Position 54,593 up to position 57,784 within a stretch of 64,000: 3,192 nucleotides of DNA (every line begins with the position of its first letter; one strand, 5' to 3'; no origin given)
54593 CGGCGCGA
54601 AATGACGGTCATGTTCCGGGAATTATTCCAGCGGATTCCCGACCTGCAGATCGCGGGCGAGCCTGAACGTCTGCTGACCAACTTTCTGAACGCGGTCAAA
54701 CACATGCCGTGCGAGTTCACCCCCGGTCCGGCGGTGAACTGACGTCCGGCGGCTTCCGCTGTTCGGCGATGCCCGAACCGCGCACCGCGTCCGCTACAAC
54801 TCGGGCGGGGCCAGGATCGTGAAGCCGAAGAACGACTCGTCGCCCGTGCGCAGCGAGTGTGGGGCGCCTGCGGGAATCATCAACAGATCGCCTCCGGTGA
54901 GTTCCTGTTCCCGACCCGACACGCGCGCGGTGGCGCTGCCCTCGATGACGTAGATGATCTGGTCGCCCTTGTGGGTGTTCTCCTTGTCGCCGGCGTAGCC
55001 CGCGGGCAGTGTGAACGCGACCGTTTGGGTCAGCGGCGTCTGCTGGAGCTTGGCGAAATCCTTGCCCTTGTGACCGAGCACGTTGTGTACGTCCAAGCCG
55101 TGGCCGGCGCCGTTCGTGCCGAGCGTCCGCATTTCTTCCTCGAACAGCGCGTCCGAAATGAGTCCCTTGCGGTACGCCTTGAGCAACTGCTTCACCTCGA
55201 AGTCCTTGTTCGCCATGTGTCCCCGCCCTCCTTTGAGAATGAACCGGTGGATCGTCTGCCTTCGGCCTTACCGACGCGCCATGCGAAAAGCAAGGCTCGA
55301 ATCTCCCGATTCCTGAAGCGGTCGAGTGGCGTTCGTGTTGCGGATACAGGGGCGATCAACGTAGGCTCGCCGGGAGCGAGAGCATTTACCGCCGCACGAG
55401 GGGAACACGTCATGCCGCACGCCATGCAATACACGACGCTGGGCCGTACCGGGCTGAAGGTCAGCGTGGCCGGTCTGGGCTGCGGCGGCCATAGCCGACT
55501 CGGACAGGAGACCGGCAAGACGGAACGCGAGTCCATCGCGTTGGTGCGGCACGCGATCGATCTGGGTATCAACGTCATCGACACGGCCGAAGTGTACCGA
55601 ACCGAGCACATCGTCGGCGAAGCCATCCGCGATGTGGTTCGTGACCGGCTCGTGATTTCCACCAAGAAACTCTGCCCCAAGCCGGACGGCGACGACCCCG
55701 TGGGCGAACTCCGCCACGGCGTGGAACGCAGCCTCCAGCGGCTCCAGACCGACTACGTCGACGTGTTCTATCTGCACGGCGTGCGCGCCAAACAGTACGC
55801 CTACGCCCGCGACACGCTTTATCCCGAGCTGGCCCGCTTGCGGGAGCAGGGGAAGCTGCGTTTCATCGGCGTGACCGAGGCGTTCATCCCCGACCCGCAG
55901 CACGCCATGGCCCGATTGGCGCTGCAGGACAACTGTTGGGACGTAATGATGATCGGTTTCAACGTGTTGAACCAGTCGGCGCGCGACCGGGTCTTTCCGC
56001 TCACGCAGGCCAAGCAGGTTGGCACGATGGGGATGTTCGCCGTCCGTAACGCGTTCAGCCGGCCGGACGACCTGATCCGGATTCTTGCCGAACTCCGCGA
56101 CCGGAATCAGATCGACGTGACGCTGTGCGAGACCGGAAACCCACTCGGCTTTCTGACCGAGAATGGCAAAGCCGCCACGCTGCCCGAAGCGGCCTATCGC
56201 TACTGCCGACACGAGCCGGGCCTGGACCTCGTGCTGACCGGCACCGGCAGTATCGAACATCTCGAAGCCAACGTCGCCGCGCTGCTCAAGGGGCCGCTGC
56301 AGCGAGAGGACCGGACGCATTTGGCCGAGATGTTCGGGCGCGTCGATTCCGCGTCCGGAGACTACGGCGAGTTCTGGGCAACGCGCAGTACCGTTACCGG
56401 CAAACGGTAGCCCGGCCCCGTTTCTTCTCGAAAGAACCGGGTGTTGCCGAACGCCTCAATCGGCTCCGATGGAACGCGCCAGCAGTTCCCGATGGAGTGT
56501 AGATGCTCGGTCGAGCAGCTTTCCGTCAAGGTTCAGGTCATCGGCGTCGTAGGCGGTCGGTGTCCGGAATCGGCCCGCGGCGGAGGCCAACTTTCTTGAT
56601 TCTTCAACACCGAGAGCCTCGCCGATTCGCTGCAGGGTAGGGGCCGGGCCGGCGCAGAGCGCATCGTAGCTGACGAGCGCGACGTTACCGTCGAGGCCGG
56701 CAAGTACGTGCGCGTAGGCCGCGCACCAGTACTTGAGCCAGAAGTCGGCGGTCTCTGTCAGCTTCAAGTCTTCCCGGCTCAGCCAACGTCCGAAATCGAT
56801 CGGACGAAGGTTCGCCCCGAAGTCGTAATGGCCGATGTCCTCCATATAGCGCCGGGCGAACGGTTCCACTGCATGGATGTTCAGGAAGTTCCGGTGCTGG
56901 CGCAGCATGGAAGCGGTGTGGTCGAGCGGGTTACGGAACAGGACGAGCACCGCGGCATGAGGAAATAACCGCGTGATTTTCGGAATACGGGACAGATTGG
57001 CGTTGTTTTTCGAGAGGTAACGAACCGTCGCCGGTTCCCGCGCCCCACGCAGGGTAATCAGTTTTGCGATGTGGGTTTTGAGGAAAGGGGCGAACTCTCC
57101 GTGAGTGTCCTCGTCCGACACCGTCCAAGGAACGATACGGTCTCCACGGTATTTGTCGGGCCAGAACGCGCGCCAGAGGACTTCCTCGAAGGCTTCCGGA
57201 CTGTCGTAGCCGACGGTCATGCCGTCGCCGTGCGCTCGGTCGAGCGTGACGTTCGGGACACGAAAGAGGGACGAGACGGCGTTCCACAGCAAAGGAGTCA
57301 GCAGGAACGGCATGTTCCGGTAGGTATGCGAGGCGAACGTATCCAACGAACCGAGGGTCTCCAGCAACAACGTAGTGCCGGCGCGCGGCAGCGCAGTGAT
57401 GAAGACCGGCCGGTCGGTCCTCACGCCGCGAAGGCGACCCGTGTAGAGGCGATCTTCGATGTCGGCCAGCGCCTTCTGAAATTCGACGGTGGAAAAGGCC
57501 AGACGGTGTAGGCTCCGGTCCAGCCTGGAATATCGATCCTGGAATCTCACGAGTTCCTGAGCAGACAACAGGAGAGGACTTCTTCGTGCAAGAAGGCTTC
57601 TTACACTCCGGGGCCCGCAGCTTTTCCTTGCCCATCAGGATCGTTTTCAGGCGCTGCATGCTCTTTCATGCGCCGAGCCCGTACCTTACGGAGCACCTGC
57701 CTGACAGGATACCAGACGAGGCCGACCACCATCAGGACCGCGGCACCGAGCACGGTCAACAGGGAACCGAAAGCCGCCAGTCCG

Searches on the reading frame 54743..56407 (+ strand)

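Call 49: search_protein_families(library=pfam, proteins=[window:54743-56407:+], max_evalue=0.00001)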
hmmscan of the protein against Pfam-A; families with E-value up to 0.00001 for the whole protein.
window:54743-56407:+ (555 aa): 1 family
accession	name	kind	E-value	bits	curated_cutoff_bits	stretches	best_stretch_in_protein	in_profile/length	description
PF00248.27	Aldo_ket_red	-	4e-34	118.5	24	1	248-526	5-285/291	Aldo/keto reductase family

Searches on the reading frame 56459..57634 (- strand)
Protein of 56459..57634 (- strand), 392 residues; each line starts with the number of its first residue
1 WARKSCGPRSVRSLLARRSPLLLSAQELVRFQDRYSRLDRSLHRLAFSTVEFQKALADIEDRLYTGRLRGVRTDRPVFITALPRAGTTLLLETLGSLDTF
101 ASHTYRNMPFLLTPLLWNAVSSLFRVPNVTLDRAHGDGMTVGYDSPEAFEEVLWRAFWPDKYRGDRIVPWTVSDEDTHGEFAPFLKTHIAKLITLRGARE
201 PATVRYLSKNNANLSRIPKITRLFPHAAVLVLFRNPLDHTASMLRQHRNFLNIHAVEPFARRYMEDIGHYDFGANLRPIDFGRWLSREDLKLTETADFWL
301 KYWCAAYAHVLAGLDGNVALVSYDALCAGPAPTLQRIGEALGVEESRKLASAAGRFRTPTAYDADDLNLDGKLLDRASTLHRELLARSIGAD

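Call 49: search_protein_families(library=pfam, proteins=[window:56459-57634:-], max_evalue=0.00001)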
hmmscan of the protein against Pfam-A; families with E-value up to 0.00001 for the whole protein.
window:56459-57634:- (392 aa): 1 family
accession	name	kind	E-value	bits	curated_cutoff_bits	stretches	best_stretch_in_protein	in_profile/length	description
PF13469.12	Sulfotransfer_3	-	1.7e-17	64.9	27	1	76-247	1-145/216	Sulfotransferase family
